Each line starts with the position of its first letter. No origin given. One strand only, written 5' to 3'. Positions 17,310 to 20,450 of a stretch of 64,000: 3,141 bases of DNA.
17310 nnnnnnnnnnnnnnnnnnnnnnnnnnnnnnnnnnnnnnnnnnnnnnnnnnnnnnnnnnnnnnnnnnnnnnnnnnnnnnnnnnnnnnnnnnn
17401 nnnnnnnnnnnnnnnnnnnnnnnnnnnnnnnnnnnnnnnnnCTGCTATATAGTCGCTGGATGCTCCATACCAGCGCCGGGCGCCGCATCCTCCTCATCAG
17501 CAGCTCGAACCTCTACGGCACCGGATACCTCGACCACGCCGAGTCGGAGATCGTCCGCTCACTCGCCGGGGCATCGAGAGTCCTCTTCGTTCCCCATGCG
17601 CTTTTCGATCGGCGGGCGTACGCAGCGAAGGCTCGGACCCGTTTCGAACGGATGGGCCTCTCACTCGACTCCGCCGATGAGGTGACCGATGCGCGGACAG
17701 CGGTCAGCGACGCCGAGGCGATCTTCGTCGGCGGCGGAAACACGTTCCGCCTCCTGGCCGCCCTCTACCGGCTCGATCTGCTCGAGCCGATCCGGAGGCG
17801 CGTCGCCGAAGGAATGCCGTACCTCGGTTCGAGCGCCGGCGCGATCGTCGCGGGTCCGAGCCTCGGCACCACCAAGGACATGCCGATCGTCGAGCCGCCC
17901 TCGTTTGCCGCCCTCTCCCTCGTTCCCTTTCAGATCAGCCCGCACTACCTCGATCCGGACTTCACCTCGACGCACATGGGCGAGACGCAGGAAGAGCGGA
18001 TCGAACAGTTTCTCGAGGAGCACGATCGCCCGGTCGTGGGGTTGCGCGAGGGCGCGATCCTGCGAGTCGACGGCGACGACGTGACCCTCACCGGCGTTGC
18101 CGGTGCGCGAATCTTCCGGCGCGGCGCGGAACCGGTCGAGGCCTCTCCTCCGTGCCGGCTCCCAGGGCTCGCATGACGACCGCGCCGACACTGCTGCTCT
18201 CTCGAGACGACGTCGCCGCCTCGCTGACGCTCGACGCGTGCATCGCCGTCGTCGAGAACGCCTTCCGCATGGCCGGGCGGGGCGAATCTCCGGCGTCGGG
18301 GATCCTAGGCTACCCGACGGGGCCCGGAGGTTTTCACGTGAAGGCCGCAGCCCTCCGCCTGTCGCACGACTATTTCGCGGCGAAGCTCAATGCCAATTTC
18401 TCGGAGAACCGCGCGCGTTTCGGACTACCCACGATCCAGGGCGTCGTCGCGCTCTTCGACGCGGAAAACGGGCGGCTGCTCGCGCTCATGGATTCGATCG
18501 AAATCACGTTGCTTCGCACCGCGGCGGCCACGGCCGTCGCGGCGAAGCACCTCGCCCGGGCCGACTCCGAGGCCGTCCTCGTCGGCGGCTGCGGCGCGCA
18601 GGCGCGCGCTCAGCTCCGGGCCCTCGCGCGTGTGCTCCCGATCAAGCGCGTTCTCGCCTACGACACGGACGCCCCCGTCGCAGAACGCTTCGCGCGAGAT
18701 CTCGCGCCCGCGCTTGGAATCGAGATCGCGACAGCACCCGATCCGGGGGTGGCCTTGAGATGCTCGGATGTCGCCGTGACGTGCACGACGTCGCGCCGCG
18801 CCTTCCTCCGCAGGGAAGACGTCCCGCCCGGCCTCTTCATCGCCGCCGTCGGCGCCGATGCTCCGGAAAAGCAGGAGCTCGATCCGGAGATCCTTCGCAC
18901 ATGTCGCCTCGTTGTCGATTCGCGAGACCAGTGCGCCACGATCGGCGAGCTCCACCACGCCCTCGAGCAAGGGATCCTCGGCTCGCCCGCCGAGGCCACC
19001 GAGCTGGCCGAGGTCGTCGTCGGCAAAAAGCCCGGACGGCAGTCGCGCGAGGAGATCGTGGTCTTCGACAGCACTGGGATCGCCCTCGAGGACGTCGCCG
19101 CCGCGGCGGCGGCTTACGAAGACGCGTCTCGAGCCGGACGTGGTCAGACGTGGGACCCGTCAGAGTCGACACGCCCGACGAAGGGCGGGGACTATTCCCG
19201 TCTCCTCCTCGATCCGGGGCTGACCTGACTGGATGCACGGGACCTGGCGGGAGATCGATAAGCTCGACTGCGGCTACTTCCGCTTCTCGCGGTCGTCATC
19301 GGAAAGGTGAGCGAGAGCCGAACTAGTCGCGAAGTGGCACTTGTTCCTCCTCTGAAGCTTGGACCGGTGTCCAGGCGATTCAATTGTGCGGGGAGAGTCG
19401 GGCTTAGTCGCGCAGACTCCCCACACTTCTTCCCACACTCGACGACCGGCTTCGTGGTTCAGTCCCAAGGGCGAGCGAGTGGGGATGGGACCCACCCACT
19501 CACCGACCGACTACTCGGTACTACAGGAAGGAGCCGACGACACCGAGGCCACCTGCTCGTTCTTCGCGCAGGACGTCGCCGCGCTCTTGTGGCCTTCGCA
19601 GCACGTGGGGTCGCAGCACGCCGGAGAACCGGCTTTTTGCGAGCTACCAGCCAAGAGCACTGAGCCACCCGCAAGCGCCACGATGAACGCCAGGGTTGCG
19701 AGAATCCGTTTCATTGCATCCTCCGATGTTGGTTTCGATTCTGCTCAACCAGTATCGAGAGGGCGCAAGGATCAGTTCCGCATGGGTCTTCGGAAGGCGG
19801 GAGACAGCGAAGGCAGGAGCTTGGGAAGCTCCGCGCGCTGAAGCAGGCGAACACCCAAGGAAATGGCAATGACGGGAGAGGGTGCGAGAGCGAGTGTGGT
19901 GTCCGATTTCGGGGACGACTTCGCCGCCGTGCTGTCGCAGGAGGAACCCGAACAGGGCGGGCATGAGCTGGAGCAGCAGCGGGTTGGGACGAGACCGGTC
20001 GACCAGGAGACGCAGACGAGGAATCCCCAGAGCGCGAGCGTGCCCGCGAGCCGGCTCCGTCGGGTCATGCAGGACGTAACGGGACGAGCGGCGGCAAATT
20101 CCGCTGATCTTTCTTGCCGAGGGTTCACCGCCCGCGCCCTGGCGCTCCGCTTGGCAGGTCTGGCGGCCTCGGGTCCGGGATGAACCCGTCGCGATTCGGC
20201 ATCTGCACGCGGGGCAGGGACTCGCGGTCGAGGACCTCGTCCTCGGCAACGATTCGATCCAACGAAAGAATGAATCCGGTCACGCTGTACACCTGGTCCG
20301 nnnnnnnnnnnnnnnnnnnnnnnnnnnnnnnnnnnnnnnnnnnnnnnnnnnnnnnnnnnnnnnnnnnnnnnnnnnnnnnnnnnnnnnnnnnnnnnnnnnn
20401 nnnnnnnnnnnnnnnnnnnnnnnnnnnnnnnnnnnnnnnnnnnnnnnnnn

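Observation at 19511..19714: Strongly RBS-driven small secreted Cys-rich peptide (CC-x3-CC...C...C) between ornithine cyclodeaminase and sorAB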

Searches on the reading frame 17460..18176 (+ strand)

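Call 3: search_protein_families(library=pfam, proteins=[window:17460-18176:+], max_evalue=0.01)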
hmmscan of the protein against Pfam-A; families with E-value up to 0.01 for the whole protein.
window:17460-18176:+ (238 aa): 1 family
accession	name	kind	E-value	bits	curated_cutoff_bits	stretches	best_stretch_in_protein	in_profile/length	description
PF03575.23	Peptidase_S51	-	1.5e-56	191.8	23.9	1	10-210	1-205/206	Peptidase family S51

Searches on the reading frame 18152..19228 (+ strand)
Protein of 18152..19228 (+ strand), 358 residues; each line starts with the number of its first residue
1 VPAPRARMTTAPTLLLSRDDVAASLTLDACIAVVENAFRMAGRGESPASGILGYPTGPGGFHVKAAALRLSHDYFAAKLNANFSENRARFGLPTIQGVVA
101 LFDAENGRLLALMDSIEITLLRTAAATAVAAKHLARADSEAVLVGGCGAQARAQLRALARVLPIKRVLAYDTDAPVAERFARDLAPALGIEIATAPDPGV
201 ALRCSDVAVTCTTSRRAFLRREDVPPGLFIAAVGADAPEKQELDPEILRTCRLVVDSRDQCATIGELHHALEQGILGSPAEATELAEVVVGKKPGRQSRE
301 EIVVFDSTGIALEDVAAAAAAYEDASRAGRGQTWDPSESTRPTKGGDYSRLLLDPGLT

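Call 3: search_protein_families(library=pfam, proteins=[window:18152-19228:+], max_evalue=0.01)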
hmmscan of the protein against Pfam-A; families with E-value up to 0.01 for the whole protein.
window:18152-19228:+ (358 aa): 2 families
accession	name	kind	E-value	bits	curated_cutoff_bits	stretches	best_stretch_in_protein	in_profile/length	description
PF02423.21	OCD_Mu_crystall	-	1.9e-66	224.7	24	1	14-326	4-311/314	Ornithine cyclodeaminase/mu-crystallin family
PF03702.20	AnmK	-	0.0014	18.3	24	1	70-169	225-318/367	Anhydro-N-acetylmuramic acid kinase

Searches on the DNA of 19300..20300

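Call 14: search_rna_families(source=window, start=19300, end=20300, threshold=evalue, max_evalue=10)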
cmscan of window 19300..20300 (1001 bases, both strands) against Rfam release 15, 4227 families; matches with E-value up to 10: 2.
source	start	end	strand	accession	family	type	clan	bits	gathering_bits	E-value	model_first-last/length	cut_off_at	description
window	19451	19519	-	RF03144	eL15-Euryarchaeota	Cis-reg; leader;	-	17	33.7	3.5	1-48/48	no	eL15-Euryarchaeota ribosomal protein leader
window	19413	19514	-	RF01930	bxd_2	Gene; lncRNA;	-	13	80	3.6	1-91/91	no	Bithoraxoid conserved region 2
